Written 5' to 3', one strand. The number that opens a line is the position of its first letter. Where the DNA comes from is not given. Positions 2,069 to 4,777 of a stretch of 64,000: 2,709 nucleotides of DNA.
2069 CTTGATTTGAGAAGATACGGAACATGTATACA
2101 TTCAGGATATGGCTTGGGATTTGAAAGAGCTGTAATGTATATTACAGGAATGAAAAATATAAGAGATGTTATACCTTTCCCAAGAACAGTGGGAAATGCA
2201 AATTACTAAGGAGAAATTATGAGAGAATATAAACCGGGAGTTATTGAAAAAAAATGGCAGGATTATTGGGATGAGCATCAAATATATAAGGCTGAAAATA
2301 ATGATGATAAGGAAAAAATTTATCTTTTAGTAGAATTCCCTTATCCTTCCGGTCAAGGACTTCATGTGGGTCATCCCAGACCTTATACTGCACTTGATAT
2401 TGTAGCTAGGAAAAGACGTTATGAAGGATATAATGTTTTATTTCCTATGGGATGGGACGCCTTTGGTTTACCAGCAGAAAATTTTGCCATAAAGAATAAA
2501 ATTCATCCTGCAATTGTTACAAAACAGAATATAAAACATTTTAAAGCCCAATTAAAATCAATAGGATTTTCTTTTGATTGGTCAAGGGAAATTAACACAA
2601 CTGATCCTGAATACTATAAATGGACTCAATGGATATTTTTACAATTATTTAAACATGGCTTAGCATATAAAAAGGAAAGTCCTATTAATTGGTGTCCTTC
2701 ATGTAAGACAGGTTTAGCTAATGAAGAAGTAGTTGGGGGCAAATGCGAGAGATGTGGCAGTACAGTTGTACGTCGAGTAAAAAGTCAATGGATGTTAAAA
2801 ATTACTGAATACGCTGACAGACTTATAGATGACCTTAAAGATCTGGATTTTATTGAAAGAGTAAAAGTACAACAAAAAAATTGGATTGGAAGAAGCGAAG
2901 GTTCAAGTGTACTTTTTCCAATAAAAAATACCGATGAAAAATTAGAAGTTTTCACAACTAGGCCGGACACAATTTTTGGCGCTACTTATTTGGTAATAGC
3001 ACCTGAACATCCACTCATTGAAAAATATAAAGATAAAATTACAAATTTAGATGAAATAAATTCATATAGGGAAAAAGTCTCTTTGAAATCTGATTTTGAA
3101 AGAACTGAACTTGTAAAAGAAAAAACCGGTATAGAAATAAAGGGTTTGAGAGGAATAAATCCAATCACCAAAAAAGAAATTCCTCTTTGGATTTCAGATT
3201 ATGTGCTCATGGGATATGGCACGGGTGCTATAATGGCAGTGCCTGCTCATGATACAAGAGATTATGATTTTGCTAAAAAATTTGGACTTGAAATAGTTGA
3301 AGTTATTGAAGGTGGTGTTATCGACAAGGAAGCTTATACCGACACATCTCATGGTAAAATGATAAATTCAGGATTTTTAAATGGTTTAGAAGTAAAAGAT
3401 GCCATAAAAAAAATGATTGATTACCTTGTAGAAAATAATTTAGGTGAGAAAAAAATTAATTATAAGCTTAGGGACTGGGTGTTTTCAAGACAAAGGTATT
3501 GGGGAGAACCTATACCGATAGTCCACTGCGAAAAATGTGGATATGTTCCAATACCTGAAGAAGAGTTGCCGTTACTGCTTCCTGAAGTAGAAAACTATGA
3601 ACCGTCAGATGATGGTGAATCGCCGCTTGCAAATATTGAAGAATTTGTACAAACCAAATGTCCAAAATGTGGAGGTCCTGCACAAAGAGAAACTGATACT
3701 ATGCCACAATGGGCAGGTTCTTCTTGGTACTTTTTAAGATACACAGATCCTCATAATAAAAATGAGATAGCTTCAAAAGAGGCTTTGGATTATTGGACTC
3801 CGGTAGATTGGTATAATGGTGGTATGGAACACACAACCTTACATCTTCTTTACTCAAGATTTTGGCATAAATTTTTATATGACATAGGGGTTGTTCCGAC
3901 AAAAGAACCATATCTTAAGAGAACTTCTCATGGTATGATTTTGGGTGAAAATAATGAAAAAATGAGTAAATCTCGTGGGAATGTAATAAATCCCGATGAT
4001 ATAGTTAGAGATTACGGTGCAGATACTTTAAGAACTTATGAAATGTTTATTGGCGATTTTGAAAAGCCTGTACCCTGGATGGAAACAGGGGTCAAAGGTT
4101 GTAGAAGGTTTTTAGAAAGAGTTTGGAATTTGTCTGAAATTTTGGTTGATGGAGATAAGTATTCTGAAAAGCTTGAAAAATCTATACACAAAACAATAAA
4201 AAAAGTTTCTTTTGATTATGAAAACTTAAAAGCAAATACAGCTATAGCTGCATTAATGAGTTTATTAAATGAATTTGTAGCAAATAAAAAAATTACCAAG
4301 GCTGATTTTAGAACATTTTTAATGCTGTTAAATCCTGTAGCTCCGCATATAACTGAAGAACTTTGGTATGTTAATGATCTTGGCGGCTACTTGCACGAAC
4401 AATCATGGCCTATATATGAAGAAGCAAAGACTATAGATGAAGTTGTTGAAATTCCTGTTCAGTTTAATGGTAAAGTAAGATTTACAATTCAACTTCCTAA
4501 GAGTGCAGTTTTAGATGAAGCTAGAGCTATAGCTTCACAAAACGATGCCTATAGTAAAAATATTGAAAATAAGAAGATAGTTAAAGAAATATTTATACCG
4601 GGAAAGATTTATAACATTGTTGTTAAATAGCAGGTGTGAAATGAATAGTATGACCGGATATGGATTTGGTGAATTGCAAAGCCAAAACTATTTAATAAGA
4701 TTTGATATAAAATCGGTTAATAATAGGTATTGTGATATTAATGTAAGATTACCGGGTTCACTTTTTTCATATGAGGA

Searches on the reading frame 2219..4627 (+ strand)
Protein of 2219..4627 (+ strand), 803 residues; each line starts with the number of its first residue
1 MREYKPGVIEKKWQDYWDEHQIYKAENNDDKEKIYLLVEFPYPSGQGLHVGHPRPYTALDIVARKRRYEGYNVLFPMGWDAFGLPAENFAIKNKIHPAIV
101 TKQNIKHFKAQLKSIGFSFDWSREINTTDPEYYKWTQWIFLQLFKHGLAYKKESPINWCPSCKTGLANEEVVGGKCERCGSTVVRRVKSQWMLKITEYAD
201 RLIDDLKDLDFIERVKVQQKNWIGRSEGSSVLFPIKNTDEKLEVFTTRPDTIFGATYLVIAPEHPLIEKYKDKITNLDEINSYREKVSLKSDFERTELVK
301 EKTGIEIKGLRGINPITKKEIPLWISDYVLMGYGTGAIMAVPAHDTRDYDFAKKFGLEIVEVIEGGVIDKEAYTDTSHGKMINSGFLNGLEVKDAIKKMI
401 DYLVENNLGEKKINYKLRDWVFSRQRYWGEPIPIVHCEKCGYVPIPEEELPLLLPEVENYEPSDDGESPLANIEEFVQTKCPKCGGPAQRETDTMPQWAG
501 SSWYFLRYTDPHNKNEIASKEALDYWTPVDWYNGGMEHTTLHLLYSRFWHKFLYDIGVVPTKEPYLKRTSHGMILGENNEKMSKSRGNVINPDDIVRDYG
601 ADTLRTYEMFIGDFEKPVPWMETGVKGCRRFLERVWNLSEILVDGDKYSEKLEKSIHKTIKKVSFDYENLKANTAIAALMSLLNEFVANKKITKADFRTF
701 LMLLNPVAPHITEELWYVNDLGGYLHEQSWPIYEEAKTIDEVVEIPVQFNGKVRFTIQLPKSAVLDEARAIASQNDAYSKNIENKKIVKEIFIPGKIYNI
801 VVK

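Call 79: list_cluster_members(proteins=[window:2219-4627:+, window:17275-18129:+, window:46299-47975:+, window:19490-19678:+])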
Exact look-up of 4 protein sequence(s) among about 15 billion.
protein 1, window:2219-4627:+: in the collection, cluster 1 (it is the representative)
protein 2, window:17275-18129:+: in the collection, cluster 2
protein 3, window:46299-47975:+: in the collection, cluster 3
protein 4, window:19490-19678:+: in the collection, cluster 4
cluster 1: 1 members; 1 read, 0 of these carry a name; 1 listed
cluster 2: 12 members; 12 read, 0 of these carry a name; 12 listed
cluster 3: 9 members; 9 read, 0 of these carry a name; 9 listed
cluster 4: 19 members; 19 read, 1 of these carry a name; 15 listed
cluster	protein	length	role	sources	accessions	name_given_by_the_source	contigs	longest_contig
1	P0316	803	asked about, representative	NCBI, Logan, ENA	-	-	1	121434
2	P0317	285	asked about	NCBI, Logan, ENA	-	-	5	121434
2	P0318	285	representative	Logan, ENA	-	-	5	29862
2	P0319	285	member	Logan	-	-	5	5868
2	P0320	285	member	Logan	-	-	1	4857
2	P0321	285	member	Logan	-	-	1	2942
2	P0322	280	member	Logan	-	-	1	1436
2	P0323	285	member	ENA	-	-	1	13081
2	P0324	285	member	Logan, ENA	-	-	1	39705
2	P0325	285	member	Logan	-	-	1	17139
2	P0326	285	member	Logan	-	-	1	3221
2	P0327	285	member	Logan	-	-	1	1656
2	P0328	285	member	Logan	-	-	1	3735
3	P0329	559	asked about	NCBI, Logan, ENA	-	-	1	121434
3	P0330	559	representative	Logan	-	-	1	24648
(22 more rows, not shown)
